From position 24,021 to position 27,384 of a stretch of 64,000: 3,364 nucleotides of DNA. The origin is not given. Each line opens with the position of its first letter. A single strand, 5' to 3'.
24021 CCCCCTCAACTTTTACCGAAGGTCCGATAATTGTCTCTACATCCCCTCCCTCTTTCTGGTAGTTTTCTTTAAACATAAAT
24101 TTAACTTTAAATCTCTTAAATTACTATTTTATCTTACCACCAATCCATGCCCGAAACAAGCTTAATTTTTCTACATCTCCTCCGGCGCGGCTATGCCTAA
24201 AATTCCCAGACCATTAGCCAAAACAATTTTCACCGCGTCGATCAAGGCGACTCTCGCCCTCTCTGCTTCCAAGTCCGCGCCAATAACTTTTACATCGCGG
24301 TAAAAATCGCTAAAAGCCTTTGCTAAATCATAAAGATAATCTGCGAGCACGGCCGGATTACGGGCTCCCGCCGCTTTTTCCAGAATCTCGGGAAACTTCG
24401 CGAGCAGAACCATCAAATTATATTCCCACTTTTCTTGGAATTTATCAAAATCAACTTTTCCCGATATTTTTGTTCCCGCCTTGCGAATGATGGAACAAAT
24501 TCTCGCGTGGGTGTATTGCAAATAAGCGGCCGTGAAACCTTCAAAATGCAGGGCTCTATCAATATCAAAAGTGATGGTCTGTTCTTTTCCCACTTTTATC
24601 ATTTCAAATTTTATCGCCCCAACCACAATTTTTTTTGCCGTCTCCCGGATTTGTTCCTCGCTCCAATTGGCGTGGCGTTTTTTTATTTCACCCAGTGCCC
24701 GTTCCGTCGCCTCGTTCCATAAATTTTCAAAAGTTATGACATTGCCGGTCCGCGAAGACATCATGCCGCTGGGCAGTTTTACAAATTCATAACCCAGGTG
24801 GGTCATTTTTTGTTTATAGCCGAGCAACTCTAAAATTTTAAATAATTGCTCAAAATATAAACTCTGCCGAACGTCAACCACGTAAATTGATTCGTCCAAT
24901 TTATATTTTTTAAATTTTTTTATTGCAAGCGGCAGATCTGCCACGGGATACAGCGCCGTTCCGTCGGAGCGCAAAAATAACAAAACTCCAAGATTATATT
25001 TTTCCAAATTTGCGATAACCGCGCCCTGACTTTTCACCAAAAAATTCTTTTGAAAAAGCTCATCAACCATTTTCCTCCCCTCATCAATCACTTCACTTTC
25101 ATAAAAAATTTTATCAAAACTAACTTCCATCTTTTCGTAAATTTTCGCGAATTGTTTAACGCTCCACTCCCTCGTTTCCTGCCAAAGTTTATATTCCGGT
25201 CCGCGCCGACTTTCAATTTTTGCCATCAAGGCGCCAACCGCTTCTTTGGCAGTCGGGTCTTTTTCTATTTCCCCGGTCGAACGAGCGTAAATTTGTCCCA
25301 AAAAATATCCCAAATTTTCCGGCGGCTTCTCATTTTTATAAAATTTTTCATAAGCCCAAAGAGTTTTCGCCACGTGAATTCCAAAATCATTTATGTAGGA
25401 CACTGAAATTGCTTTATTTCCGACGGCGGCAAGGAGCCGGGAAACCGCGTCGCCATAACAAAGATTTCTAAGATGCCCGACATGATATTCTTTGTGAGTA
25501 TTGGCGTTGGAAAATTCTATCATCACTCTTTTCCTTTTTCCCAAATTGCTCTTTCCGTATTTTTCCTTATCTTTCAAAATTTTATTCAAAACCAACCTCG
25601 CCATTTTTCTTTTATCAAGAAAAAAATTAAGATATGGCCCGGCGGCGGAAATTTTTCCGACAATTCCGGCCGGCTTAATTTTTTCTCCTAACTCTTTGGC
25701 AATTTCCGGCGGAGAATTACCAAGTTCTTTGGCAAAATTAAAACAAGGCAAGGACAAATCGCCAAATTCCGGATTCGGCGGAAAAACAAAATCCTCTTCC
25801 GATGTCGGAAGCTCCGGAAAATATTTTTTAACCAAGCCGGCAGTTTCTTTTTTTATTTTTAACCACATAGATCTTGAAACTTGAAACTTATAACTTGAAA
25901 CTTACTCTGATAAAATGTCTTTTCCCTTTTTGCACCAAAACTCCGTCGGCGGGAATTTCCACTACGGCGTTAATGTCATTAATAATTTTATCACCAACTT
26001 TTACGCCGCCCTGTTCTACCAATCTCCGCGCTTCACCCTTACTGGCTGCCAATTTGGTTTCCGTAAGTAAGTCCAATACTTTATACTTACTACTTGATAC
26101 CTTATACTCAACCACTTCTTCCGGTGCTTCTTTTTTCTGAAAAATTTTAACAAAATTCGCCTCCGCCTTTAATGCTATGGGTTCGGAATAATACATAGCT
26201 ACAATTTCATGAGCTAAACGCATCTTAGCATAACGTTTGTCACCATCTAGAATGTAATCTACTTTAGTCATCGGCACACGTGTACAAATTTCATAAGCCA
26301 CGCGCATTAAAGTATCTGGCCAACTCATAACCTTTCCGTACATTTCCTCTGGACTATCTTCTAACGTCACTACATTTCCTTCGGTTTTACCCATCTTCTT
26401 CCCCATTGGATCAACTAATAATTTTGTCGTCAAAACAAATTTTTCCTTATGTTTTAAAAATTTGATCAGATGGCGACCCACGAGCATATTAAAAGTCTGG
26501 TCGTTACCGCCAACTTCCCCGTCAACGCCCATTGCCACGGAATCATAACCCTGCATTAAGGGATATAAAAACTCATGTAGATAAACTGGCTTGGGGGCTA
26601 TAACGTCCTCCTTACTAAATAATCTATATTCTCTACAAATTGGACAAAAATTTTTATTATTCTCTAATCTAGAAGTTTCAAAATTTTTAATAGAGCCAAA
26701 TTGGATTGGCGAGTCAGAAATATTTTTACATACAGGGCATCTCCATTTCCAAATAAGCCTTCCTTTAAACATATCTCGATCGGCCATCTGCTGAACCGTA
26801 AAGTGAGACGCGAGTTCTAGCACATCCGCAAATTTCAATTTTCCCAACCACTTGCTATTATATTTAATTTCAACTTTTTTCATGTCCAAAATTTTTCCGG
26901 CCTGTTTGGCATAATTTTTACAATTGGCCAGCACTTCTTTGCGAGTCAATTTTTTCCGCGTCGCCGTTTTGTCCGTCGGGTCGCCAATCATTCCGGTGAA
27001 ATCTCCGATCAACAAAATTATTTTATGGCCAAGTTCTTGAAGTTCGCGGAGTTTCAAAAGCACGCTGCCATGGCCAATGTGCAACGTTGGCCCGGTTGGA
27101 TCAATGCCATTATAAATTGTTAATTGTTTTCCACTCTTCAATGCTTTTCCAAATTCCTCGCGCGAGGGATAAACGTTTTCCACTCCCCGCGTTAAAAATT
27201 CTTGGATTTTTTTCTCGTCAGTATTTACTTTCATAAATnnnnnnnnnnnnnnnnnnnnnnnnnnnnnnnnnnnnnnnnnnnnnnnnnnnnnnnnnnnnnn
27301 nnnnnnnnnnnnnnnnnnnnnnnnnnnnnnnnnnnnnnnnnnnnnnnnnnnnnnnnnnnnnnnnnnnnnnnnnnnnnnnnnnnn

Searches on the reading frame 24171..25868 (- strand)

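Call 70: search_protein_families(library=pfam, proteins=[window:24171-25868:-], max_evalue=0.00001)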
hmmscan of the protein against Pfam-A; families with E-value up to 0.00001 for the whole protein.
window:24171-25868:- (565 aa): 3 families
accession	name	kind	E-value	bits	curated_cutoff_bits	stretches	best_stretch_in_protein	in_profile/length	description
PF00750.26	tRNA-synt_1d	-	5.6e-47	160.8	23.3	1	94-427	2-340/349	tRNA synthetases class I (R), catalytic domain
PF05746.21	DALR_1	-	8.1e-36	123.1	22.3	1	450-565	1-117/117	DALR anticodon binding domain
PF03485.21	Arg_tRNA_synt_N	-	5.2e-15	56.3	21.5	1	19-84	18-85/85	Arginyl tRNA synthetase N terminal domain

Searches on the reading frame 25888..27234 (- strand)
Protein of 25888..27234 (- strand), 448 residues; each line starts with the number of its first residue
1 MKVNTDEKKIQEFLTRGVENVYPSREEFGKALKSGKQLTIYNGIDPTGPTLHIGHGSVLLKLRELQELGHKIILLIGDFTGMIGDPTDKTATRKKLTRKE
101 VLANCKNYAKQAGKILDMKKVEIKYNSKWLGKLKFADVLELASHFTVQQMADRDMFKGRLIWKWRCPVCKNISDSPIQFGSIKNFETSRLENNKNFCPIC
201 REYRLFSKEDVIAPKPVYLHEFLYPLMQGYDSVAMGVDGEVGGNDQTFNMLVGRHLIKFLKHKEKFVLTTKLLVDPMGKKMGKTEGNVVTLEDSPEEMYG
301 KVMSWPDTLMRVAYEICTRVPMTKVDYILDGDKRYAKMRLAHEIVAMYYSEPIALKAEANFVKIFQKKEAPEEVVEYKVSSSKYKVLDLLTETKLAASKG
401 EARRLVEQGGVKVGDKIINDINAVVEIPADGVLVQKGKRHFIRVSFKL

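Call 70: search_protein_families(library=pfam, proteins=[window:25888-27234:-], max_evalue=0.00001)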
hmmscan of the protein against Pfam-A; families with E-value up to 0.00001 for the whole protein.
window:25888-27234:- (448 aa): 3 families
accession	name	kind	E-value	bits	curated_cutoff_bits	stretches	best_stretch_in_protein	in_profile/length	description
PF00579.31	tRNA-synt_1b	-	3.3e-64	217.4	21.1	2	35-160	3-125/292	tRNA synthetases class I (W and Y)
PF22421.1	SYY_C-terminal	-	2.9e-08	33.9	27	1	371-442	6-81/83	Tyrosine--tRNA ligase SYY-like C-terminal domain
PF01479.30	S4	-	3.3e-06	27.2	22.8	1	389-425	6-42/48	S4 domain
